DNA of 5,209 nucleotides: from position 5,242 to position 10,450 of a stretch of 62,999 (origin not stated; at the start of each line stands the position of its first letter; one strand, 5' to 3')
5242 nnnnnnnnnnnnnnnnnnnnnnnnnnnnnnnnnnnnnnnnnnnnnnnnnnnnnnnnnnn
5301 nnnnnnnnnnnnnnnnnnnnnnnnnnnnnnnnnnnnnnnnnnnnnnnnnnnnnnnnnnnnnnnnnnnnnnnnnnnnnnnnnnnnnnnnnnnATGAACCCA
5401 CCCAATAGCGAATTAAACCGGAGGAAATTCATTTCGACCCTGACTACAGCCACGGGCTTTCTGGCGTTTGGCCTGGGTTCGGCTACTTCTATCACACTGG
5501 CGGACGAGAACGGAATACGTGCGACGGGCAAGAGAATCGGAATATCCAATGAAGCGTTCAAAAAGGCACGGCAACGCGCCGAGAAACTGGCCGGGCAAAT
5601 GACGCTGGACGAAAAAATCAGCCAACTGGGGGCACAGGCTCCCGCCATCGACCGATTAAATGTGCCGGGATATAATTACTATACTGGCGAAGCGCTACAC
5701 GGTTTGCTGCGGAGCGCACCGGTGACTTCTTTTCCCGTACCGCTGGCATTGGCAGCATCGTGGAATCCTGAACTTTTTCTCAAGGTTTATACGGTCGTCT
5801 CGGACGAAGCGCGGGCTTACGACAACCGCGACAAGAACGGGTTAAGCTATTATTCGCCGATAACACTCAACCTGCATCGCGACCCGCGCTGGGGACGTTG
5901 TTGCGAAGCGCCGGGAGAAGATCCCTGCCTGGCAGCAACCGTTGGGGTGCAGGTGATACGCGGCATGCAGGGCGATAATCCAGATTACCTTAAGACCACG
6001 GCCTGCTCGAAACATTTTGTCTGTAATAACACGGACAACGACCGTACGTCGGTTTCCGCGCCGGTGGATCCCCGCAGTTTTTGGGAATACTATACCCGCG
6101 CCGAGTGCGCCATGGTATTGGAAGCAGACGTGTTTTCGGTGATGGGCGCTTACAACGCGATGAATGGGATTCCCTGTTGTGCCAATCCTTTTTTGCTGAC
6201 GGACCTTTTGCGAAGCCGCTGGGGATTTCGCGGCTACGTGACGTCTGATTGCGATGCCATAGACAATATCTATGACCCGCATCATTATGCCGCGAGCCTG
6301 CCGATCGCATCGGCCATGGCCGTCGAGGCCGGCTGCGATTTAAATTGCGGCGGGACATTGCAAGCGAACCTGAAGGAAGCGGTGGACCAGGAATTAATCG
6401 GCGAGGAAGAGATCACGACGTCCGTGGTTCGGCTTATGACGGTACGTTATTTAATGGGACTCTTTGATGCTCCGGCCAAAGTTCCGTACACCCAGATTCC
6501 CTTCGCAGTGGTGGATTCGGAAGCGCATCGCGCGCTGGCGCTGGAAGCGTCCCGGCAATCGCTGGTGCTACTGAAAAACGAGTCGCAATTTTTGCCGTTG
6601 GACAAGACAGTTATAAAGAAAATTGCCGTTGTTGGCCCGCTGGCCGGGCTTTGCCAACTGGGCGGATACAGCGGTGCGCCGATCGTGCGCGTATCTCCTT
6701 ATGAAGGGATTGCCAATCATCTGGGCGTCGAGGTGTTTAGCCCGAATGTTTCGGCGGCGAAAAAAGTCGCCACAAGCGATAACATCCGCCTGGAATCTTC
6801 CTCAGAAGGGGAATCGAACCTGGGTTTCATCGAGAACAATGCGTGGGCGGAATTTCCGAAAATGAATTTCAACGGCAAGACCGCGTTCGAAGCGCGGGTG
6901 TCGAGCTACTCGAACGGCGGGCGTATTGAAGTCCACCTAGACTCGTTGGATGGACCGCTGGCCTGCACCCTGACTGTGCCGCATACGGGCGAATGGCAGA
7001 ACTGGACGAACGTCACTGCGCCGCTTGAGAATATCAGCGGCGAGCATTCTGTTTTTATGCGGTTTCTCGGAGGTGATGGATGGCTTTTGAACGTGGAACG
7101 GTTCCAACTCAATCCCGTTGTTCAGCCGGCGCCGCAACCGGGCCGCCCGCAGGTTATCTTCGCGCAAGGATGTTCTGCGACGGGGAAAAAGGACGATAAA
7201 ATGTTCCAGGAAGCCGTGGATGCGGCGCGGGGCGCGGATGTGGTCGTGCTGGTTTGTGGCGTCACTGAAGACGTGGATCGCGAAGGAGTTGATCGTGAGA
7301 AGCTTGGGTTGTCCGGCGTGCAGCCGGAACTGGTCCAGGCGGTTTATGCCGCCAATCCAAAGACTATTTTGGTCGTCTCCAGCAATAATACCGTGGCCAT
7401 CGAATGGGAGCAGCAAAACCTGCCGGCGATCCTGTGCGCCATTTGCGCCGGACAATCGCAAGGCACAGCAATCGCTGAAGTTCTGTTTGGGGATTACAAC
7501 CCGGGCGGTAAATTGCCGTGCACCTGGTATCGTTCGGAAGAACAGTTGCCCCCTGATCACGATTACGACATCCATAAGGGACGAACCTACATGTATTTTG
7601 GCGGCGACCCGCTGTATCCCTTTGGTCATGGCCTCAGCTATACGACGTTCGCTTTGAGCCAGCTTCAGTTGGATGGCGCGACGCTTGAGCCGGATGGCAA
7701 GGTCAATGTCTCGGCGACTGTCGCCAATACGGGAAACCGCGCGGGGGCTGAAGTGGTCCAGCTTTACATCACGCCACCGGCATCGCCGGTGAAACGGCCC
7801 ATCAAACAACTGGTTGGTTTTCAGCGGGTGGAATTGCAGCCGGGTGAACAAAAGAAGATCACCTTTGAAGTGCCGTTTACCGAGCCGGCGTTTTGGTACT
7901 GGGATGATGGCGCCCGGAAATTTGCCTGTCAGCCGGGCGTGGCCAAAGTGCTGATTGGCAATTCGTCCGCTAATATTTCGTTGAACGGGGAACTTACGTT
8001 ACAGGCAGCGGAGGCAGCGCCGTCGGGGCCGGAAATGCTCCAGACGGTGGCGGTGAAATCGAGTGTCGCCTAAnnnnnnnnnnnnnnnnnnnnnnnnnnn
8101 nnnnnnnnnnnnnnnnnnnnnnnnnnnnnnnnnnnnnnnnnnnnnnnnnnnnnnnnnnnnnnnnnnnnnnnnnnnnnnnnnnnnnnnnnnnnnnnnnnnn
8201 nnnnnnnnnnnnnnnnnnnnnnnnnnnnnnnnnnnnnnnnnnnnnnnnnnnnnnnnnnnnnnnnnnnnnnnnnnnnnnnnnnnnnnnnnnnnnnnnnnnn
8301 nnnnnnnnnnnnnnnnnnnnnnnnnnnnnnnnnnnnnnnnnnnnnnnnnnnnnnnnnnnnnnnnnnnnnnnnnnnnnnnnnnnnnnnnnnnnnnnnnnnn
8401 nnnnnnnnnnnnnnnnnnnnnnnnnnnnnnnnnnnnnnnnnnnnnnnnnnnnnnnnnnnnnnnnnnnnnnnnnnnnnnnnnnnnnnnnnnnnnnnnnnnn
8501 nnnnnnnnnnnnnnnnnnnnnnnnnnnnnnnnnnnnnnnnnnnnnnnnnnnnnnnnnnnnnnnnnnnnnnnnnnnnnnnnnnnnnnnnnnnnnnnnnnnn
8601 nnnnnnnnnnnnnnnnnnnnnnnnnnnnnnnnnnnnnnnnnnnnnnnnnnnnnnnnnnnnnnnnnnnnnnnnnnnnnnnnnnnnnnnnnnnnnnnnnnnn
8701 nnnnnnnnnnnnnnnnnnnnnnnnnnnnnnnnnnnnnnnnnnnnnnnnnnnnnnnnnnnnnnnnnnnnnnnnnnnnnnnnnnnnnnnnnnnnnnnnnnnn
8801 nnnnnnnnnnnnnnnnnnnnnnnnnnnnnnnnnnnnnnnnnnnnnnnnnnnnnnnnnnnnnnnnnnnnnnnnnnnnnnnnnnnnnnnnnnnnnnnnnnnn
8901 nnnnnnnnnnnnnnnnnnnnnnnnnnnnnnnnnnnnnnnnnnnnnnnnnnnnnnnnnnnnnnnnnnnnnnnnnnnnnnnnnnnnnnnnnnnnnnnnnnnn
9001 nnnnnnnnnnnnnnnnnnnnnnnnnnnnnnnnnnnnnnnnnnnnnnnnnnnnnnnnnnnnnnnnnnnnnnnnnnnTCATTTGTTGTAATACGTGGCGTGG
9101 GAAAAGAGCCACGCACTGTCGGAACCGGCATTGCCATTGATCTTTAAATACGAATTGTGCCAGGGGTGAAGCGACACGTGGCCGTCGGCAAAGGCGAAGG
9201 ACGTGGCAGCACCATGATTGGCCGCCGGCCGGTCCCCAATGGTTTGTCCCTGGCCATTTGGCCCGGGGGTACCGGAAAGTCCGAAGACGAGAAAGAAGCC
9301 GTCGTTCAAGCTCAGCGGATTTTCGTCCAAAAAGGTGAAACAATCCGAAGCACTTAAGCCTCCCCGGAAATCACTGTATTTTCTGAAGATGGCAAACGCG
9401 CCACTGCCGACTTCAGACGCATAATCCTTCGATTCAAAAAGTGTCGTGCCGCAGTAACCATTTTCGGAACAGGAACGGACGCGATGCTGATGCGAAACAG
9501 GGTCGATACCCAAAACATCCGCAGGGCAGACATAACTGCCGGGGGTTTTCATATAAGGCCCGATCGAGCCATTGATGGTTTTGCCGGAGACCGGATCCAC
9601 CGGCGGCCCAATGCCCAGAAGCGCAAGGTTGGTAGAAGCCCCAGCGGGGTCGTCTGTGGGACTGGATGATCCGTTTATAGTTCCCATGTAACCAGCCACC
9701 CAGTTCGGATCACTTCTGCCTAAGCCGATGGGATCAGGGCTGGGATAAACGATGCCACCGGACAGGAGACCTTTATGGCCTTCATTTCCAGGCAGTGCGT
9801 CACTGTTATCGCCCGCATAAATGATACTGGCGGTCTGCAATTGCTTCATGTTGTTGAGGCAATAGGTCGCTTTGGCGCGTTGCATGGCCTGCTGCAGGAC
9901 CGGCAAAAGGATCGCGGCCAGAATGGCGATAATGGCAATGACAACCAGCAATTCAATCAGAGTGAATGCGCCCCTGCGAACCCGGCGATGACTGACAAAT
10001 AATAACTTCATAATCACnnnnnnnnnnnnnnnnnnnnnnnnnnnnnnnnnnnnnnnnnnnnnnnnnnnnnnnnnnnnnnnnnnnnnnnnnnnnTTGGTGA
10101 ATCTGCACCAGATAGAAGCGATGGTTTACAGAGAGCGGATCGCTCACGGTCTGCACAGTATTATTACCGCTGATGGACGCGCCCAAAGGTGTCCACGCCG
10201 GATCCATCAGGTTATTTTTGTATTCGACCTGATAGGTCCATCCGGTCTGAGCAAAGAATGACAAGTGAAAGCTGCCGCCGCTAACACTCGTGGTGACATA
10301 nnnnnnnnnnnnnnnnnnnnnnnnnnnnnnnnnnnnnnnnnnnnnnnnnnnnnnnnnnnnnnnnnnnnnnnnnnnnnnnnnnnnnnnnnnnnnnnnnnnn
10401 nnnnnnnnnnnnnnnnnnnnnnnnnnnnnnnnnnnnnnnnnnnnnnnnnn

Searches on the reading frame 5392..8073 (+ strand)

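Call 15: search_protein_families(library=pfam, proteins=[window:5392-8073:+], max_evalue=0.001)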
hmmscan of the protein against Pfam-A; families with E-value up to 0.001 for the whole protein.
window:5392-8073:+ (893 aa): 5 families
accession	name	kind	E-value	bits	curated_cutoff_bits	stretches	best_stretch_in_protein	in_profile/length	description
PF01915.27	Glyco_hydro_3_C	-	1.9e-57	194.9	31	1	391-750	1-200/200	Glycosyl hydrolase family 3 C-terminal domain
PF00933.27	Glyco_hydro_3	-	4.1e-34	118.9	27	1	99-351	69-316/316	Glycosyl hydrolase family 3 N terminal domain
PF03422.21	CBM_6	-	2.3e-26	93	28.9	1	458-574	4-124/125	Carbohydrate binding module (family 6)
PF14310.12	Fn3-like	-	3.5e-22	78.8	25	1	787-859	1-71/71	Fibronectin type III-like domain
PF18099.7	CBM_35_2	-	2.8e-06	27.8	23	1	469-546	11-86/112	Carbohydrate binding module (family 35)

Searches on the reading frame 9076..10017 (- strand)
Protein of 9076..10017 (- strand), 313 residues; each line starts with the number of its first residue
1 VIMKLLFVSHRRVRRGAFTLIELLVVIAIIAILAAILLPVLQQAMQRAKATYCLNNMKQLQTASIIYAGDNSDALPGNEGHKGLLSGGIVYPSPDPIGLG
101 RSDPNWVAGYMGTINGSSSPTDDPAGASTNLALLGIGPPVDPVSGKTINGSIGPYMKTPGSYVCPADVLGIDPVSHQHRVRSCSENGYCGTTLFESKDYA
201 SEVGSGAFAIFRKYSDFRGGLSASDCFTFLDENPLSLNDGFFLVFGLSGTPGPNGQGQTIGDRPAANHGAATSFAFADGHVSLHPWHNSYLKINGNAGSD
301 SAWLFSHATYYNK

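Call 8: search_protein_families(library=pfam, proteins=[window:9076-10017:-], max_evalue=0.01)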
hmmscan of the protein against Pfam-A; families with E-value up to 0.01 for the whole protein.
window:9076-10017:- (313 aa): 1 family
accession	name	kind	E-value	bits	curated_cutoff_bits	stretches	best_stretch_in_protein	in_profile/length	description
PF07963.17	N_methyl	-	2e-07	30.7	21.2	1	14-38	3-27/27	Prokaryotic N-terminal methylation motif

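Call 11: search_protein_families(library=ncbifam, proteins=[window:9076-10017:-], max_evalue=0.01)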
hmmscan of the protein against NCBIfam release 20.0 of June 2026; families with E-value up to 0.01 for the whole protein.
window:9076-10017:- (313 aa): 13 families
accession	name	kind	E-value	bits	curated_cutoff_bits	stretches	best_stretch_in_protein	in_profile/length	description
NF007862.0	PRK10574.1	equivalog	2.6e-10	40.6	138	1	16-84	5-73/145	prepilin peptidase-dependent pilin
TIGR01710.1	typeII_sec_gspG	equivalog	7.3e-09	35.8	88.85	1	18-80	3-65/134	type II secretion system major pseudopilin GspG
NF041775.1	typeIV_PilA_Myxo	equivalog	2.3e-08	34.3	400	1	8-64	3-59/214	type IV pilin protein PilA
TIGR02532.1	IV_pilin_GFxxxE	domain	1.3e-06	28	16.3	1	17-38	3-24/24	prepilin-type N-terminal cleavage/methylation domain-containing protein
NF040999.1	pilin_ComGC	equivalog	2.1e-06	27.8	75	1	17-68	3-54/84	competence type IV pilus major pilin ComGC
NF041013.1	T4P_ComGE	equivalog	4.5e-06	26.7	49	1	17-50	5-38/83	competence type IV pilus minor pilin ComGE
TIGR02596.1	TIGR02596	subfamily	6.1e-06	26.4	70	1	18-56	1-39/196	Verru_Chthon cassette protein D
TIGR01708.2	typeII_sec_gspH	equivalog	0.00012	22.1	80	1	18-49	4-35/169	type II secretion system minor pseudopilin GspH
TIGR01711.1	gspJ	equivalog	0.00019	21.3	64.85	1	17-68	2-54/192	type II secretion system minor pseudopilin GspJ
NF040982.1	ComGD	equivalog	0.00043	20.7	70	1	17-59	3-45/139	competence type IV pilus minor pilin ComGD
TIGR02599.1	TIGR02599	subfamily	0.0013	18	256.5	1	17-50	1-34/361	Verru_Chthon cassette protein C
NF007800.0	PRK10506.1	equivalog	0.0051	16.6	158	0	16-49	9-42/163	prepilin peptidase-dependent protein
NF041002.1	pilin_ComGF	equivalog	0.0057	16.9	80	1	17-50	3-36/139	competence type IV pilus minor pilin ComGF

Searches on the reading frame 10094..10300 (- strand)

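Call 30: search_protein_families(library=pfam, proteins=[window:10094-10300:-], max_evalue=5)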
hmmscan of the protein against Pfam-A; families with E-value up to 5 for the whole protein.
window:10094-10300:- (69 aa): 1 family
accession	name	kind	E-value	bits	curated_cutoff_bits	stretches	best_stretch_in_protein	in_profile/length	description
PF10584.14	Proteasome_A_N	-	0.13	12.4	27.7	1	11-27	3-19/23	Proteasome subunit A N-terminal signature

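Call 51: search_protein_families(library=ncbifam, proteins=[window:10094-10300:-], max_evalue=10)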
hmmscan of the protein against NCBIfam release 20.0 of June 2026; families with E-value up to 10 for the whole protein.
window:10094-10300:- (69 aa): 0 families
